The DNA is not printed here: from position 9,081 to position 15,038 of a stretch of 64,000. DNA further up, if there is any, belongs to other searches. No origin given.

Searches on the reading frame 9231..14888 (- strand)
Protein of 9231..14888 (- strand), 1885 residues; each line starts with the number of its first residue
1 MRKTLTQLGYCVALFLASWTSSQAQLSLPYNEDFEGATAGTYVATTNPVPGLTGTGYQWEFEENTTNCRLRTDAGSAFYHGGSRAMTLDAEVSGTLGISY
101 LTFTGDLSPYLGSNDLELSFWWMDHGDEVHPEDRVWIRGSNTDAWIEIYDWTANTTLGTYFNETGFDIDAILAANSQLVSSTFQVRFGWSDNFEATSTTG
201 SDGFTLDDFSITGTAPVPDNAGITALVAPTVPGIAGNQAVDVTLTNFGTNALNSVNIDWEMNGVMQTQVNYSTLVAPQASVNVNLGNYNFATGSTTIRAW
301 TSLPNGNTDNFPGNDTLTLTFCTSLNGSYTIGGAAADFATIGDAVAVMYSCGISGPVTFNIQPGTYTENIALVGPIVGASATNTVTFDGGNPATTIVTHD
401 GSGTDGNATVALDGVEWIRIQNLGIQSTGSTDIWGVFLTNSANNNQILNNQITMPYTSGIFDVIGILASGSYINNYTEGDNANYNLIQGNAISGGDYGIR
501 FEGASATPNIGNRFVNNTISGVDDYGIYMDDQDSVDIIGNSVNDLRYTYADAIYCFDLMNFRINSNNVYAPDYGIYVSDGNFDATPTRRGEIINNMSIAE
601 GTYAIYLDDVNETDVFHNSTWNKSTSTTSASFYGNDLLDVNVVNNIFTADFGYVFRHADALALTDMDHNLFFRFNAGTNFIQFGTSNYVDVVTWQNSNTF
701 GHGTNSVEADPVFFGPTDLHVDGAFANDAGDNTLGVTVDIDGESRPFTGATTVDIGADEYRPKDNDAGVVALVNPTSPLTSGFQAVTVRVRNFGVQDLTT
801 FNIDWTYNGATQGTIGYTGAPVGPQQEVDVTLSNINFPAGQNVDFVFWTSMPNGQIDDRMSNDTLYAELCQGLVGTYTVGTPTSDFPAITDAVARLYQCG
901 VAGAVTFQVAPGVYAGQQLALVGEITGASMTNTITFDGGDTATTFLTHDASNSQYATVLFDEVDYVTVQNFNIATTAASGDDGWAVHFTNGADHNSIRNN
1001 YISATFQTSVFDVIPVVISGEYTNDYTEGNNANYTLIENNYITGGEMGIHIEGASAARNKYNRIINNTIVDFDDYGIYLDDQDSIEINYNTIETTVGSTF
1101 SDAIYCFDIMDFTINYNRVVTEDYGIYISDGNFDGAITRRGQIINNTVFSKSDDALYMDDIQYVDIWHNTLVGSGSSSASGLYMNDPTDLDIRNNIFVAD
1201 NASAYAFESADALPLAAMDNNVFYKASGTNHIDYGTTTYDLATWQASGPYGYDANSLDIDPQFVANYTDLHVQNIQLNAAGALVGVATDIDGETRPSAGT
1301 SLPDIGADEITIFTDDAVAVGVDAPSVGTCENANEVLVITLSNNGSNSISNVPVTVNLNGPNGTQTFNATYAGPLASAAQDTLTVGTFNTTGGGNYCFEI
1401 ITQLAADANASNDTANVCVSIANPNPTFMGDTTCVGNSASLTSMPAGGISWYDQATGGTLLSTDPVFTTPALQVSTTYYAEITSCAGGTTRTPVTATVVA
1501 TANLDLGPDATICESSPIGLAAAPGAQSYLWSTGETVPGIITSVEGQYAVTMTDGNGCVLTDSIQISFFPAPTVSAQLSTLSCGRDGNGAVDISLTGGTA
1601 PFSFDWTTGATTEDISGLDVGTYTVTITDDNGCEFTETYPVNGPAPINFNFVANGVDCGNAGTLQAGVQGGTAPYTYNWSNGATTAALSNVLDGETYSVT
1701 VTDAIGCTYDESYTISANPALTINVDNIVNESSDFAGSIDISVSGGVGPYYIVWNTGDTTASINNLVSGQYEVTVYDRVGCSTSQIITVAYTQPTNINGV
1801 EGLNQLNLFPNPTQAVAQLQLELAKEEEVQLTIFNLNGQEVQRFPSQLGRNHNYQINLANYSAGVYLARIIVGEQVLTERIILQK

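Call 32: search_protein_families(library=pfam, proteins=[window:9231-14888:-], max_evalue=0.00001)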
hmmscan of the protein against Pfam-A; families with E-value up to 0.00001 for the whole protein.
window:9231-14888:- (1885 aa): 5 families
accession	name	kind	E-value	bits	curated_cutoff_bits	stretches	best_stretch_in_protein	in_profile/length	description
PF13573.12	SprB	-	1.3e-16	60.3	28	2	1581-1611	7-37/37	SprB repeat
PF19081.6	Ig_7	-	6.1e-14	52.5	27.3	1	1426-1498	4-82/84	Ig-like domain CHU_C associated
PF18962.6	Por_Secre_tail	-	3.2e-12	47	27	1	1808-1882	1-74/75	Secretion system C-terminal sorting domain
PF13229.12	Beta_helix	-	1e-11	45.1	25.9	1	1031-1156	30-142/158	Right handed beta helix region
PF05048.19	NosD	-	2.6e-11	43.8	23.6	0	434-580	17-158/212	Periplasmic copper-binding protein (NosD)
